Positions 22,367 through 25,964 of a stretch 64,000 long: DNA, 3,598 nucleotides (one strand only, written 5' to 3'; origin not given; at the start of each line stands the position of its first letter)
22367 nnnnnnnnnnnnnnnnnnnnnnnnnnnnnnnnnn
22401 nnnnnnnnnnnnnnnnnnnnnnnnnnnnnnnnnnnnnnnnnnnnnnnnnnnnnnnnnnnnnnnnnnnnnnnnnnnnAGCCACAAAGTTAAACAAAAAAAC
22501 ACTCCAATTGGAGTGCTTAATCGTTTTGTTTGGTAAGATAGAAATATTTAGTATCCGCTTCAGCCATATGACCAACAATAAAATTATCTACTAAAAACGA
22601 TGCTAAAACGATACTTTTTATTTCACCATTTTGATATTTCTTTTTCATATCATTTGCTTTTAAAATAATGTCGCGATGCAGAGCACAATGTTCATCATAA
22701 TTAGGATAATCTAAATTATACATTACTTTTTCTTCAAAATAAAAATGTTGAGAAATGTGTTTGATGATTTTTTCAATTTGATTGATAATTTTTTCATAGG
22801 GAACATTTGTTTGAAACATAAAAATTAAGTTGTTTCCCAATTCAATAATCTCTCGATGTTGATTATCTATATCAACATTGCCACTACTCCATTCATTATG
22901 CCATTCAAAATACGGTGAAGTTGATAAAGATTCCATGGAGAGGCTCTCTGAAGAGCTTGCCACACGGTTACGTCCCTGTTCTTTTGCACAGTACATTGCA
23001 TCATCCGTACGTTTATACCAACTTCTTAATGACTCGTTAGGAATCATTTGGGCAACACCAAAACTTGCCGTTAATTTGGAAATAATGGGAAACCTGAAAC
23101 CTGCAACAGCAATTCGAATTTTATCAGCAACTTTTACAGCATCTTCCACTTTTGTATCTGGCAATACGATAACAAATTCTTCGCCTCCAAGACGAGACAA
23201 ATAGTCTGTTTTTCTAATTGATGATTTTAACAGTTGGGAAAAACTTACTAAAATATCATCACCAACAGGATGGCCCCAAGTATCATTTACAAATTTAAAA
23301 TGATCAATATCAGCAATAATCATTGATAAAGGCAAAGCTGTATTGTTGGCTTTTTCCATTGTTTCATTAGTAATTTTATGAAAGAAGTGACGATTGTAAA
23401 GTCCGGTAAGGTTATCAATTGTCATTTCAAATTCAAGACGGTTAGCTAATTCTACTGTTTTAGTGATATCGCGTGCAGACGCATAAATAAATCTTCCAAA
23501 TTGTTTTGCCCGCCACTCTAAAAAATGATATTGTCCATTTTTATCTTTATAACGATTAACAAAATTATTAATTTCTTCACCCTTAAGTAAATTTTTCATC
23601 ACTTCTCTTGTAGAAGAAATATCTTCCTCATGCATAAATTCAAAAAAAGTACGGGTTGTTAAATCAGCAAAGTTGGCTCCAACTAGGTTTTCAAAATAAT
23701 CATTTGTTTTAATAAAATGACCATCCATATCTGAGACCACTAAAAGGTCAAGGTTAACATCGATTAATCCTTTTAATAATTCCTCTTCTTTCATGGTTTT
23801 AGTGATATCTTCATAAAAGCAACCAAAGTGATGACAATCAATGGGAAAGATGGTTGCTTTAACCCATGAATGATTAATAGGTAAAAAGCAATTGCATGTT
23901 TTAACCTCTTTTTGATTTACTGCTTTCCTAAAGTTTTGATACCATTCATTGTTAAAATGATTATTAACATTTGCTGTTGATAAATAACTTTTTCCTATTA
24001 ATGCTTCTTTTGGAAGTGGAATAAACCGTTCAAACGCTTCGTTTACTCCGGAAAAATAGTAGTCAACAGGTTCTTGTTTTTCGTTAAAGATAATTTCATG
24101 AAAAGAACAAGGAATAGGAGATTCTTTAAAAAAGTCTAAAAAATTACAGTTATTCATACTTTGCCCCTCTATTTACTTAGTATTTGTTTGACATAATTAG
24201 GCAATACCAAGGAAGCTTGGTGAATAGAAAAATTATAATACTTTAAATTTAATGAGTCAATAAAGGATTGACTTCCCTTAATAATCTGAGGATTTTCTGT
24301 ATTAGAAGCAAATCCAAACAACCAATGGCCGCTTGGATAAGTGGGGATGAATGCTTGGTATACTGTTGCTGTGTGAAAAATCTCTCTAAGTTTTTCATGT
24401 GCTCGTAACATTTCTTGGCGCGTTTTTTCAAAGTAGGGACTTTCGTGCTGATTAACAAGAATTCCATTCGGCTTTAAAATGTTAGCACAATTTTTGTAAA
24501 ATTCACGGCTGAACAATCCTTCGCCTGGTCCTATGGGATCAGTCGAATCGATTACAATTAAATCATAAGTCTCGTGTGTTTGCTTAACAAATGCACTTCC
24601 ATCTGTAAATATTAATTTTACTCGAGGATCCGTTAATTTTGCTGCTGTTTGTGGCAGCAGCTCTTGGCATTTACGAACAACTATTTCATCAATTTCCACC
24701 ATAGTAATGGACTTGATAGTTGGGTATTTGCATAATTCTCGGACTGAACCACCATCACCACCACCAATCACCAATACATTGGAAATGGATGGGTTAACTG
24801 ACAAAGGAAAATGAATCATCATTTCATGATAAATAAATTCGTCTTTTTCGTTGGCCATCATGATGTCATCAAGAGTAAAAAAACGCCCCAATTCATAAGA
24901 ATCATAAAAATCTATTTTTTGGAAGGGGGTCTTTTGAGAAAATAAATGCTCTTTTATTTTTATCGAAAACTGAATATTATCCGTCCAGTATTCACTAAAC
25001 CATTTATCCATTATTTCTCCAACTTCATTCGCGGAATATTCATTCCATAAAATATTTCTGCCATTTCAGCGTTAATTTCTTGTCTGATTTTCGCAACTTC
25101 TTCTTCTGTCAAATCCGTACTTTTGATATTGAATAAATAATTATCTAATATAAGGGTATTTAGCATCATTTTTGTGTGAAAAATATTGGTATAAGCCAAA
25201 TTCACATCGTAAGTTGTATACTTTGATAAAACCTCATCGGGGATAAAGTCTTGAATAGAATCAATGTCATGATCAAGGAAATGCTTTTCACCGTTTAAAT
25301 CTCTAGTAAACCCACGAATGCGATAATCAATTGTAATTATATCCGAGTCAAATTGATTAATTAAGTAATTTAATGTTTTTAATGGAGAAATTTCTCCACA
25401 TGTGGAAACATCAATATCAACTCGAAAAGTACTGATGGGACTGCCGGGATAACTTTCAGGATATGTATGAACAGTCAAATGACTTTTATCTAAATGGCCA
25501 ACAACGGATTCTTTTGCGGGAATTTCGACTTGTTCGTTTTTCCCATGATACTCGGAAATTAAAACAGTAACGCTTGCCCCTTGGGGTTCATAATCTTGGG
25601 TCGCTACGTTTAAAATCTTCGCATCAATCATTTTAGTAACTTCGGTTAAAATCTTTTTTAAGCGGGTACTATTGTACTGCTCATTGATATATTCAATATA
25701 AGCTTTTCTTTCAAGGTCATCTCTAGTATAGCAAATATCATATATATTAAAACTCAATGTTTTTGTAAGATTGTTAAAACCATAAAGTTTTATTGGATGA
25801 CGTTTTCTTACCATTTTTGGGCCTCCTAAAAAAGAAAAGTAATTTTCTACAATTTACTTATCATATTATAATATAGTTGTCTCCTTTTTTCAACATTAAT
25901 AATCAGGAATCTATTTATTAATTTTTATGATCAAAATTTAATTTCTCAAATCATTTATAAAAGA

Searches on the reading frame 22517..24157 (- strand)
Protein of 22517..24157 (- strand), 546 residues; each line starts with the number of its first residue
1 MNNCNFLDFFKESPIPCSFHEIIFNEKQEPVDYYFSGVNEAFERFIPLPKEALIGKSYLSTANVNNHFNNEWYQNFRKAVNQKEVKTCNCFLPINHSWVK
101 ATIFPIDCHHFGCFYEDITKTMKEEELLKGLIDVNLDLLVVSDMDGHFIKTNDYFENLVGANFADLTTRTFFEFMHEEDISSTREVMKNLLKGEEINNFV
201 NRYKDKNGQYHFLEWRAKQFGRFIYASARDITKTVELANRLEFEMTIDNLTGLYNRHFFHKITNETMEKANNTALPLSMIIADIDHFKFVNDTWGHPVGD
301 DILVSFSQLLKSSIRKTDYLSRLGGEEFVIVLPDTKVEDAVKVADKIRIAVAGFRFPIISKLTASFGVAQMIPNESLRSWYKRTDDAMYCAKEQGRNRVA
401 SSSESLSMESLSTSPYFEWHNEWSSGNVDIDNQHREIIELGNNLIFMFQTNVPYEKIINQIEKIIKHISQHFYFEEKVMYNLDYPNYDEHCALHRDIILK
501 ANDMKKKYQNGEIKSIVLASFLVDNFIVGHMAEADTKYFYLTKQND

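Call 72: search_protein_families(library=pfam, proteins=[window:22517-24157:-], max_evalue=0.0001)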
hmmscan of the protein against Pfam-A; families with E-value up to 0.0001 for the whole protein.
window:22517-24157:- (546 aa): 6 families
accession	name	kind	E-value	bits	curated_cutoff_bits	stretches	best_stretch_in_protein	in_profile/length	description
PF00990.26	GGDEF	-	4.5e-43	147.2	23.8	1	246-398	2-161/161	Diguanylate cyclase, GGDEF domain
PF08448.16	PAS_4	-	4.7e-08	33.7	23.1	1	138-234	7-108/110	PAS fold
PF13426.13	PAS_9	-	6.3e-08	33.3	27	1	139-232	4-102/103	PAS domain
PF08447.18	PAS_3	-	7e-08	33.1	25.6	1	149-218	2-73/89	PAS fold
PF01814.28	Hemerythrin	-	9.4e-08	33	25.3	1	429-539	5-124/127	Hemerythrin HHE cation binding domain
PF00989.32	PAS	-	2.7e-05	24.6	22.6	0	138-218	13-94/113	PAS fold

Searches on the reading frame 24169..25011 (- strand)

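Call 72: search_protein_families(library=pfam, proteins=[window:24169-25011:-], max_evalue=0.0001)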
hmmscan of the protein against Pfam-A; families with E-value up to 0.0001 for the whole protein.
window:24169-25011:- (280 aa): 2 families
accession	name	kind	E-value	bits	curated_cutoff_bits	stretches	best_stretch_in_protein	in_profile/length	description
PF01564.23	Spermine_synth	-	5.6e-59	199.3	22.9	1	58-238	1-179/186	Spermine/spermidine synthase domain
PF17284.7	Spermine_synt_N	-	7.9e-10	38.9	22.1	1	4-55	2-53/53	Spermidine synthase tetramerisation domain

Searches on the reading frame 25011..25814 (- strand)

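Call 72: search_protein_families(library=pfam, proteins=[window:25011-25814:-], max_evalue=0.0001)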
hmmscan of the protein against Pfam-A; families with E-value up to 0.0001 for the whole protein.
window:25011-25814:- (267 aa): 1 family
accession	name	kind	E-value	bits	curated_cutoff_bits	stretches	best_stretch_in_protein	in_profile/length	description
PF02675.21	AdoMet_dc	-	1.2e-14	55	25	1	48-167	16-106/107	S-adenosylmethionine decarboxylase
